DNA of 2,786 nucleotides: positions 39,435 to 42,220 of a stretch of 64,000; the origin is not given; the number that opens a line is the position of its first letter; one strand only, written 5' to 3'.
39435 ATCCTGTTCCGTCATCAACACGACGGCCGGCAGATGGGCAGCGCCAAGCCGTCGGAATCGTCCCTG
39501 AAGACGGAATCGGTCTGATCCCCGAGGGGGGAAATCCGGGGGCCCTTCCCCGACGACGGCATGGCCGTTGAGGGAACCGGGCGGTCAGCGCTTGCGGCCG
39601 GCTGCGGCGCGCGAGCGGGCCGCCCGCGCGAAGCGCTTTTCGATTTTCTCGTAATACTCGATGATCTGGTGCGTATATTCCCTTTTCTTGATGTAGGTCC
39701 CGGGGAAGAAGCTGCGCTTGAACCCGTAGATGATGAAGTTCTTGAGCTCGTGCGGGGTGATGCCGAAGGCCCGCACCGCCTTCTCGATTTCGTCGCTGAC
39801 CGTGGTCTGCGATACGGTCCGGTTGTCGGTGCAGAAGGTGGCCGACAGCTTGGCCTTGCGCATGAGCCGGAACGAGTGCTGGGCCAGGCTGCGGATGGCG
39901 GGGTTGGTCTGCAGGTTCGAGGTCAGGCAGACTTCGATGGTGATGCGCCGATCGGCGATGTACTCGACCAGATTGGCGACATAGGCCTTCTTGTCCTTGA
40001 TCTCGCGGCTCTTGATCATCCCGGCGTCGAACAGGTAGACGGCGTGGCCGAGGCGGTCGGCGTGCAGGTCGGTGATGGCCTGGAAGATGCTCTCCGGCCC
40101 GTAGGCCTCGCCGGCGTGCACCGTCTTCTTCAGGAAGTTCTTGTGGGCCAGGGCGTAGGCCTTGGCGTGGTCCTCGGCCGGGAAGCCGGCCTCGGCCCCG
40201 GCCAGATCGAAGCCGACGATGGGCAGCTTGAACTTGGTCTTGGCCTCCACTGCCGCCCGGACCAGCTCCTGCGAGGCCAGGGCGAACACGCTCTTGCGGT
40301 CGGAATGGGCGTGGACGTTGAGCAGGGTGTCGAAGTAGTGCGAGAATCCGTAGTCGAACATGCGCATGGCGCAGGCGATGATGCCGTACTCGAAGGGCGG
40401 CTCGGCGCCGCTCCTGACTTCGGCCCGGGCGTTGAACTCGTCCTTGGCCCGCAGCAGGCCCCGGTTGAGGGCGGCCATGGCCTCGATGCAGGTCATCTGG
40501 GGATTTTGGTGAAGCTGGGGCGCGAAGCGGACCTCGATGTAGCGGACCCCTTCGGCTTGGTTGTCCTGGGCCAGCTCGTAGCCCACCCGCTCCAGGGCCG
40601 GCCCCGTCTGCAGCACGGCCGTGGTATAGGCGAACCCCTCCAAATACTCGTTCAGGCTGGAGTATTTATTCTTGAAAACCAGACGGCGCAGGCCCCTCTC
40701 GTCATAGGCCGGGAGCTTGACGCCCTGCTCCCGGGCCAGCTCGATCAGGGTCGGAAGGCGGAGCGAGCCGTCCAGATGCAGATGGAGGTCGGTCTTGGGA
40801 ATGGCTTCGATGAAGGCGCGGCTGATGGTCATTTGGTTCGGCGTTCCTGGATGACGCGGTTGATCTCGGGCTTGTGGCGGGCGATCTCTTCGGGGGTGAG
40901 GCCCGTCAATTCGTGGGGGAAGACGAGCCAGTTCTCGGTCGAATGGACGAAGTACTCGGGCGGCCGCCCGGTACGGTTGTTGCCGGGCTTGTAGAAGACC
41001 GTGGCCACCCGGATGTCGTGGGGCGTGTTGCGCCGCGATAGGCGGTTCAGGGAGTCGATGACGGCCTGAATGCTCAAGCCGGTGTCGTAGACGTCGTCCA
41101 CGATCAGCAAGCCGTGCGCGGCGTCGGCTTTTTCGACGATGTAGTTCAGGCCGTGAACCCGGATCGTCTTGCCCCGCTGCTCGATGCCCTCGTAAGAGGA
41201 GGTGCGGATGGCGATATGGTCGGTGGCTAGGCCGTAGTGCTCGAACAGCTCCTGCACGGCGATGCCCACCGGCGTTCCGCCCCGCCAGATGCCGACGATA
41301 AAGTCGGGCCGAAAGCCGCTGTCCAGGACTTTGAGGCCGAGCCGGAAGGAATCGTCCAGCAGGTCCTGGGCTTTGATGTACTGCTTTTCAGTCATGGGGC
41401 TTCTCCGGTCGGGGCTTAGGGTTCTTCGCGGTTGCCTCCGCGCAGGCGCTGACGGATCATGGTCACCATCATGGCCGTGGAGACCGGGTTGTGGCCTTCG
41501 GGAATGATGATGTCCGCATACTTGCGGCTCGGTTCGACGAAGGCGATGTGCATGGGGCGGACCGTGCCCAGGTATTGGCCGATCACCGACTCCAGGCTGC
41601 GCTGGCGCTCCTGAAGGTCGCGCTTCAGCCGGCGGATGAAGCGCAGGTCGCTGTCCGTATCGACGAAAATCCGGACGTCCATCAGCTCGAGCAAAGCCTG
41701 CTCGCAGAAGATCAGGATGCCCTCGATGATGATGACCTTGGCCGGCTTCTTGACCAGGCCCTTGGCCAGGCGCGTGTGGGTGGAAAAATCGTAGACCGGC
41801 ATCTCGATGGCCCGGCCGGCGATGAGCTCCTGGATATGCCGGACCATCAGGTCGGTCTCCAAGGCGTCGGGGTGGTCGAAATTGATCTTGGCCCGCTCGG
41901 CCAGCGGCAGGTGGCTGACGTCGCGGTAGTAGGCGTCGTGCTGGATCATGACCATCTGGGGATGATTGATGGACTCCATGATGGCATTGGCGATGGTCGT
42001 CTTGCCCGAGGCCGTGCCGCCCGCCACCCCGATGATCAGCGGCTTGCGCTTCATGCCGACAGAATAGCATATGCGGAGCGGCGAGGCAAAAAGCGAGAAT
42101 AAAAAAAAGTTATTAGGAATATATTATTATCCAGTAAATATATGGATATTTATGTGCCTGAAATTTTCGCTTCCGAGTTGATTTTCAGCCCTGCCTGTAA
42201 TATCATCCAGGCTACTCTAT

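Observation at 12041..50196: About 38-kb nucleic-acid / nucleoside / base catabolic supercluster in an anaerobe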

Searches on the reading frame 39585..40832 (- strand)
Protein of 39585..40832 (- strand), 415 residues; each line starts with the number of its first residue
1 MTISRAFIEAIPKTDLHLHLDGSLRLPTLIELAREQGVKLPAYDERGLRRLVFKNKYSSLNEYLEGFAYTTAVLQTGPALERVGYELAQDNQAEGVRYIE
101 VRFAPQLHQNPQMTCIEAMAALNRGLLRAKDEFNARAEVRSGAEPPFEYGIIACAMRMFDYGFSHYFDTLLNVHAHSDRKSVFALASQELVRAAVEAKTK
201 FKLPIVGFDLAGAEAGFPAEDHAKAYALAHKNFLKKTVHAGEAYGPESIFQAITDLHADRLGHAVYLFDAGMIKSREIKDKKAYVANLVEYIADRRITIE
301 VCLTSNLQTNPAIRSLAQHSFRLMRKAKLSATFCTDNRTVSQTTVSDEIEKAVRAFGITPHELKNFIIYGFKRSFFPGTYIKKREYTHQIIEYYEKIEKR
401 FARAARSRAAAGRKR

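Call 7: search_protein_families(library=pfam, proteins=[window:39585-40832:-], max_evalue=0.001)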
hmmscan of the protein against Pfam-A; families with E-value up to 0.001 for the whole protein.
window:39585-40832:- (415 aa): 1 family
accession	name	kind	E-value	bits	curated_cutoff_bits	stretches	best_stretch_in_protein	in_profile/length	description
PF00962.28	A_deaminase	-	2.1e-65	221.4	27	1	12-379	1-318/330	Adenosine deaminase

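Call 11: search_protein_families(library=ncbifam, proteins=[window:39585-40832:-], max_evalue=0.00001)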
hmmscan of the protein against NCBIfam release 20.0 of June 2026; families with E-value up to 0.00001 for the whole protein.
window:39585-40832:- (415 aa): 9 families
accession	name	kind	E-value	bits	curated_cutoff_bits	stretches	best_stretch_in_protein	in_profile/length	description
NF006847.0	PRK09358.1-2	equivalog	2.9e-78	263.3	412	2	187-396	159-359/364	adenosine deaminase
TIGR01430.1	aden_deam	equivalog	5.2e-62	209.8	216.55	2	188-378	138-313/323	adenosine deaminase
NF006846.0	PRK09358.1-1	equivalog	2.6e-49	168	459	2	194-376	152-318/333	adenosine deaminase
NF006848.0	PRK09358.1-3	equivalog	4.8e-32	111.5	426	2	190-366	141-301/325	adenosine deaminase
NF006850.0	PRK09358.1-6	equivalog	2.7e-31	108.6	419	2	187-395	142-332/334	adenosine deaminase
NF006854.0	PRK09358.3-1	equivalog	3.4e-30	105.3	530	2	204-377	166-323/344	adenosine deaminase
NF006849.0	PRK09358.1-5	equivalog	1.7e-28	99.7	494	2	185-377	150-326/350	adenosine deaminase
NF006859.0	PRK09358.3-6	equivalog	1.5e-07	30.9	549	1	207-356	152-285/299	adenosine deaminase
NF006856.0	PRK09358.3-3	equivalog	2.9e-06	26.6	510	0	208-372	164-312/316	adenosine deaminase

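Call 22: find_related_loci(query=window:39585-40832:-, collection=genome_contigs, flank=10000)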
Query window:39585-40832:- (415 aa) in genome_contigs; peptide patterns used: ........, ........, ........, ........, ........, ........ (x = any residue, [..] = any of these).
257 stretches matched a pattern; 100 encode a relative of the query (tblastn E <= 1e-3); the best 80 are kept; 80 distinct loci.
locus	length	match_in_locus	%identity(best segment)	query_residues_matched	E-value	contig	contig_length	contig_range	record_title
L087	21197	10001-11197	91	1-399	0e+0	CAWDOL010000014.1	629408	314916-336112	MAG: Candidatus Aminicenantes bacterium isolate MFD04716.bin.2.239 genome assembly, contig: contig_31305, whole genome s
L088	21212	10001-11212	88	1-404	0e+0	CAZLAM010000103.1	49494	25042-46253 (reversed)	MAG TPA_asm: uncultured Eubacteriales bacterium isolate binchicken_co255_92 genome assembly, contig: k141_453888, whole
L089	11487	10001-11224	85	1-408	0e+0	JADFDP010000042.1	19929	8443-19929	MAG: Candidatus Aminicenantes bacterium isolate QR_Bin.23 NODE_42_length_19929_cov_16.6642, whole genome shotgun sequenc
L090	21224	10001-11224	86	1-408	0e+0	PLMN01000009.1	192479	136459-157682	MAG: Candidatus Aminicenantes bacterium isolate fen_413 73.20120800_E2X.58_contig_415, whole genome shotgun sequence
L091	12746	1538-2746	86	1-403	0e+0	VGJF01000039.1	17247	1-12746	MAG: Candidatus Aminicenantes bacterium isolate M_DeepCast_400m_m2_244 M_DeepCast_400m_m2_244_Ga0194112_10005362, whole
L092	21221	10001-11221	83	1-407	0e+0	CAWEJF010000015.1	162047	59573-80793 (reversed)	MAG: Candidatus Aminicenantes bacterium isolate MFD05942.bin.2.296 genome assembly, contig: contig_87109, whole genome s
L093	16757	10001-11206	82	1-402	0e+0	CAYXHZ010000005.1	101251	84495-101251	MAG TPA_asm: uncultured Clostridia bacterium isolate SRP220891_co1_155 genome assembly, contig: NODE_307_length_101251_c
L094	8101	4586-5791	84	1-402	0e+0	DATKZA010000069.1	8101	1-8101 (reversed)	MAG TPA_asm: Patescibacteria group bacterium isolate SMAG_U14233 k141_2075734, whole genome shotgun sequence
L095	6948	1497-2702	84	1-402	0e+0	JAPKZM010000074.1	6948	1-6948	MAG: Candidatus Aminicenantes bacterium isolate LacPavin_0920_SED5_MAG_56_9 LacPavin_0920_SED5_scaffold_1529946, whole g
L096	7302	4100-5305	84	1-402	0e+0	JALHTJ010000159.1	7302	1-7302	MAG: Candidatus Aminicenantes bacterium isolate PFL21 seq_1456283, whole genome shotgun sequence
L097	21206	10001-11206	84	1-402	0e+0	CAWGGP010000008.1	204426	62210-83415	MAG: Candidatus Aminicenantes bacterium isolate MFD01872.bin.2.146 genome assembly, contig: contig_176077, whole genome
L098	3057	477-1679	84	1-401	0e+0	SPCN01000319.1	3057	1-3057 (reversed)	MAG: Chrysiogenales bacterium isolate das_tool.metabat2.18 k141_2829887, whole genome shotgun sequence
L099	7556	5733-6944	83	1-404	0e+0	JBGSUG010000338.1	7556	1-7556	MAG: Candidatus Aminicenantales bacterium isolate JTS-AC427 k141_1760250, whole genome shotgun sequence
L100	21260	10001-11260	81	1-411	0e+0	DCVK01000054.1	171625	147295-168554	MAG TPA_asm: Candidatus Aminicenantes bacterium UBA2190 UBA2190_contig_4009, whole genome shotgun sequence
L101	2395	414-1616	82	2-402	0e+0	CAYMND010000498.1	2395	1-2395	MAG TPA_asm: uncultured Clostridia bacterium isolate binchicken_co108_206 genome assembly, contig: NODE_85571_length_239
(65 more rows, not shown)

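Call 69: search_protein_families(library=ncbifam, proteins=[L100:1391-2794:+, L100:2373-3371:+, L100:3368-4342:+], max_evalue=0.01)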
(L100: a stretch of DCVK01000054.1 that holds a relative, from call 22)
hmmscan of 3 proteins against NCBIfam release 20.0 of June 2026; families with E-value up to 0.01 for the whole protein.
L100:1391-2794:+ (467 aa): 61 families (the best 25 are shown)
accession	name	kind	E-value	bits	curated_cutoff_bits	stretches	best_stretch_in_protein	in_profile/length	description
TIGR02033.1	D-hydantoinase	equivalog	3.5e-161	537.2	393.25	1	4-456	2-454/454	dihydropyrimidinase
NF009941.0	PRK13404.1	subfamily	9.3e-135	449.9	647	1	3-457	6-462/478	dihydropyrimidinase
NF004839.0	PRK06189.1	equivalog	4.1e-76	256.4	631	1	4-454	6-445/451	allantoinase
TIGR03178.1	allantoinase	equivalog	1.1e-72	245.2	357.85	1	4-455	3-440/441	allantoinase AllB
NF002668.0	PRK02382.1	equivalog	1.5e-70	238.2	452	1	10-455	7-427/436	dihydroorotase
NF006559.0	PRK09060.1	equivalog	4.9e-62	209.7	482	1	3-447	7-430/444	dihydroorotase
NF058539.1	ergo_uti2_ErtD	equivalog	3.3e-61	207.6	650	1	5-455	5-446/449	hydantoin-5-propionate amidohydrolase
TIGR00857.1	pyrC_multi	subfamily_domain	2.8e-60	204.5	279.05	1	18-440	5-410/412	dihydroorotase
NF005751.0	PRK07575.1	equivalog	4.9e-59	199.9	529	1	4-452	6-432/440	dihydroorotase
NF058538.1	ergo_util_ErtD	equivalog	3.8e-56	190.8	600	2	178-454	174-444/446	hydantoin-5-propionate amidohydrolase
NF006688.0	PRK09236.1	equivalog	5.1e-51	173.8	535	1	2-448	3-435/444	dihydroorotase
NF005960.0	PRK08044.1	equivalog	5.8e-50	170.3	688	1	3-453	5-447/453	allantoinase AllB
NF006837.0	PRK09357.1-2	equivalog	1.4e-49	168.9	575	1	1-442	1-425/428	dihydroorotase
NF006844.0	PRK09357.2-5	equivalog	4.2e-48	164.4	701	2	195-439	187-420/422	dihydroorotase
NF006836.0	PRK09357.1-1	equivalog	4.7e-47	160.7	538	2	199-444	191-429/432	dihydroorotase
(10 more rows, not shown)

L100:2373-3371:+ (332 aa): 22 families
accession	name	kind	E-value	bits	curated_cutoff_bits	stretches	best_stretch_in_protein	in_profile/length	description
NF045665.1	NTPtran_DVU1551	equivalog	9e-38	130.2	315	1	142-328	3-195/359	DVU_1551 family NTP transferase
TIGR03310.1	matur_MocA_YgfJ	equivalog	2.3e-33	115.8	186.45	1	142-321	2-187/188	molybdenum cofactor cytidylyltransferase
TIGR02665.1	molyb_mobA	equivalog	1.3e-11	44.9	151.85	1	141-319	2-185/186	molybdenum cofactor guanylyltransferase MobA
NF001457.0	PRK00317.1-3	equivalog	9.7e-11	41.5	164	1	142-268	4-128/200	molybdenum cofactor guanylyltransferase MobA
NF045782.1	NicBOxredNboR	equivalog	3.1e-10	40.1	260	1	136-322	5-205/206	nicotine blue oxidoreductase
NF011056.0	PRK14489.1-1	equivalog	4.1e-09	36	379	1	140-266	6-126/363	bifunctional molybdenum cofactor guanylyltransferase MobA/molybdopterin-guanine dinucleotide biosynthesis adaptor protein MobB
NF010936.0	PRK14356.1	equivalog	2e-07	30.3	666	1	143-259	9-129/456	bifunctional UDP-N-acetylglucosamine diphosphorylase/glucosamine-1-phosphate N-acetyltransferase GlmU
NF002741.0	PRK02726.1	equivalog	4.6e-07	29.7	179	1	136-249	4-114/200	molybdenum cofactor guanylyltransferase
TIGR01173.1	glmU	equivalog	6.5e-07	28.5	366.85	1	152-260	15-124/452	bifunctional UDP-N-acetylglucosamine diphosphorylase/glucosamine-1-phosphate N-acetyltransferase GlmU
NF010935.0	PRK14355.1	equivalog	4.5e-06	25.6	718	1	143-260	7-128/459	bifunctional UDP-N-acetylglucosamine diphosphorylase/glucosamine-1-phosphate N-acetyltransferase GlmU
NF010933.0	PRK14353.1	equivalog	7e-06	24.9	505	1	144-261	10-133/453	bifunctional UDP-N-acetylglucosamine diphosphorylase/glucosamine-1-phosphate N-acetyltransferase GlmU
TIGR03552.1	F420_cofC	equivalog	7.9e-06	25.6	105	1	209-322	70-187/196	2-phospho-L-lactate guanylyltransferase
NF010938.0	PRK14358.1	equivalog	1e-05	24.3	500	1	143-252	11-123/481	bifunctional N-acetylglucosamine-1-phosphate uridyltransferase/glucosamine-1-phosphate acetyltransferase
TIGR03202.1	pucB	equivalog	0.00017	21.4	235.05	1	142-318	3-191/192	xanthine dehydrogenase accessory protein PucB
NF010932.0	PRK14352.1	equivalog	0.00019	20.2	611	1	148-252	17-125/488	bifunctional UDP-N-acetylglucosamine diphosphorylase/glucosamine-1-phosphate N-acetyltransferase GlmU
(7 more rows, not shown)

L100:3368-4342:+ (324 aa): 3 families
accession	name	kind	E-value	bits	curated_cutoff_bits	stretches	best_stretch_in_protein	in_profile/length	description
NF045664.1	XdhC_rel_AOR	equivalog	1.9e-62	211.6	350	2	160-320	183-344/346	XdhC family aldehyde oxidoreductase maturation factor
TIGR02964.1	xanthine_xdhC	equivalog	3e-36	125.2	161.6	1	22-317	2-246/246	xanthine dehydrogenase accessory protein XdhC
NF004680.0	PRK06019.1-6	equivalog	0.0083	14.9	327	0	166-307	12-142/405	5-(carboxyamino)imidazole ribonucleotide synthase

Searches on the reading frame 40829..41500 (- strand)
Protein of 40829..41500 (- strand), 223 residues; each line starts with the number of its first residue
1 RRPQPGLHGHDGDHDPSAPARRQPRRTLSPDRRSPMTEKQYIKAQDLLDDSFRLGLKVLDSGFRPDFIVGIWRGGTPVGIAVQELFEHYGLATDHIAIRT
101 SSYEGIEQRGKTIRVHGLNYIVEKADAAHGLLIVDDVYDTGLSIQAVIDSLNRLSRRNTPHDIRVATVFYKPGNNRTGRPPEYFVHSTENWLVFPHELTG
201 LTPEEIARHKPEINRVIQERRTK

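Call 13: search_protein_families(library=ncbifam, proteins=[window:40829-41500:-], max_evalue=0.00001)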
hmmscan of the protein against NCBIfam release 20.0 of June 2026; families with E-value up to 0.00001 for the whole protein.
window:40829-41500:- (223 aa): 1 family
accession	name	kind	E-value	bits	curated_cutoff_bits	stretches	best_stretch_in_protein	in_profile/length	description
TIGR01203.1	HGPRTase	equivalog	9.3e-08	32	150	1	68-193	31-146/167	hypoxanthine phosphoribosyltransferase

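Call 77: search_protein_families(library=pfam, proteins=[window:40829-41419:-], max_evalue=0.1)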
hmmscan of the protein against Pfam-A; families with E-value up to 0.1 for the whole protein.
window:40829-41419:- (196 aa): 2 families
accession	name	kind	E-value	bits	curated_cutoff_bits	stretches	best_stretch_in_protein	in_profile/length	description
PF00156.33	Pribosyltran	-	1.2e-08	34.8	26.3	1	23-164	14-146/158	Phosphoribosyl transferase domain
PF11202.14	StiP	-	0.0028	17.4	28.7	1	30-114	76-153/245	Tellurite-like stress resistance cysteine protease StiP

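Call 79: search_solved_structures(query=window:40829-41419:-, max_evalue=0.001)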
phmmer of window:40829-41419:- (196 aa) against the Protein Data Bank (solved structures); distinct sequences matched with E-value up to 0.001: 6.
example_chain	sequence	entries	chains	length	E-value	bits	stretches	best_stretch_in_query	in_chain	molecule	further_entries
1vdm_A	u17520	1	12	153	3.6e-12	49.5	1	35-170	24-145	purine phosphoribosyltransferase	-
4z1o_A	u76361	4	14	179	3.7e-07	33.2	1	15-171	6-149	Phosphoribosyltransferase | Purine phosphoribosyltransferase (GpT-2)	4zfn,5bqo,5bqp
8tr1_A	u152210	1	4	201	3.5e-05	26.7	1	17-168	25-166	Hypoxanthine-guanine phosphoribosyltransferase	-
8ts4_A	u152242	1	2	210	4e-05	26.5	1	17-168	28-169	Hypoxanthine-guanine phosphoribosyltransferase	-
5jsq_A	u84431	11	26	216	4.4e-05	26.4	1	17-168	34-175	hypoxanthine-guanine phosphoribosyltranferase | Hypoxanthine-guanine phosphoribosyltransferase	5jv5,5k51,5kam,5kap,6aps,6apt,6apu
8fwy_A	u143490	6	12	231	0.00015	24.7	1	37-164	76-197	Hypoxanthine-guanine phosphoribosyltransferase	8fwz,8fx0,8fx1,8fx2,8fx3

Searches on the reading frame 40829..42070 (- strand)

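Call 7: search_protein_families(library=pfam, proteins=[window:40829-42070:-], max_evalue=0.001)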
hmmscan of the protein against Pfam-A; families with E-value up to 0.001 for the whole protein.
window:40829-42070:- (413 aa): 1 family
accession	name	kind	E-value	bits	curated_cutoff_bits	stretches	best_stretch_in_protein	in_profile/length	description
PF00156.33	Pribosyltran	-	9e-08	32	26.3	1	243-381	17-146/158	Phosphoribosyl transferase domain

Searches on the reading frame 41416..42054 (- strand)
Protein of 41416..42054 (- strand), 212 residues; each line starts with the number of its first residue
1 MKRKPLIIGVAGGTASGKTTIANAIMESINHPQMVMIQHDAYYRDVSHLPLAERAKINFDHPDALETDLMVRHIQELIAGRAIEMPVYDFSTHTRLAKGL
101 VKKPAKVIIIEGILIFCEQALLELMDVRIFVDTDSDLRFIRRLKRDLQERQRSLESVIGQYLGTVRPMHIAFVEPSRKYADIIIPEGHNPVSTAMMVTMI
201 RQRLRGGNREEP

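Call 7: search_protein_families(library=pfam, proteins=[window:41416-42054:-], max_evalue=0.001)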
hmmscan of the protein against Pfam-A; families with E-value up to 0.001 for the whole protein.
window:41416-42054:- (212 aa): 4 families
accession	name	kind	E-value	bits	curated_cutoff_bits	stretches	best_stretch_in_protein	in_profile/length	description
PF00485.24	PRK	-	1.5e-42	146.1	22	1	7-187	1-190/196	Phosphoribulokinase / Uridine kinase family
PF06414.18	Zeta_toxin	-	0.0001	22.2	22.3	1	3-42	14-54/199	Zeta toxin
PF13238.12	AAA_18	-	0.00013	22.9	29.4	1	8-151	1-117/128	AAA domain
PF01121.26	CoaE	-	0.00024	21.3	27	0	6-147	1-145/180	Dephospho-CoA kinase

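Call 13: search_protein_families(library=ncbifam, proteins=[window:41416-42054:-], max_evalue=0.00001)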
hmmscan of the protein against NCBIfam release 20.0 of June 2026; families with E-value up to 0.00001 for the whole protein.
window:41416-42054:- (212 aa): 9 families
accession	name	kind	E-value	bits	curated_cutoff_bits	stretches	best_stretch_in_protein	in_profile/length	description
NF004018.0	PRK05480.1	equivalog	1.3e-85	286.2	180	1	2-204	3-206/210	uridine kinase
TIGR00235.1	udk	equivalog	1.5e-77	259.9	220.3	1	3-204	4-206/207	uridine kinase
NF005655.0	PRK07429.1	subfamily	1.7e-32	112.9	236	1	2-184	5-183/326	phosphoribulokinase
NF006085.0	PRK08233.1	equivalog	1.9e-15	57.2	198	1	1-202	1-175/184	hypothetical protein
TIGR00554.2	panK_bact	equivalog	2.6e-09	36.8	235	1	2-131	79-213/310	type I pantothenate kinase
NF006743.0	PRK09270.1-2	equivalog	3.6e-09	36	227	1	6-186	29-214/217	nucleoside/nucleotide kinase family protein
NF006746.0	PRK09270.1-5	subfamily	2e-08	33.4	250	1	4-150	20-172/210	nucleoside/nucleotide kinase family protein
NF005807.0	PRK07667.1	equivalog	4.3e-08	32.9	221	1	2-183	14-191/193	kinase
NF006744.0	PRK09270.1-3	equivalog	5.3e-06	26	281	1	3-135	21-161/213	nucleoside/nucleotide kinase family protein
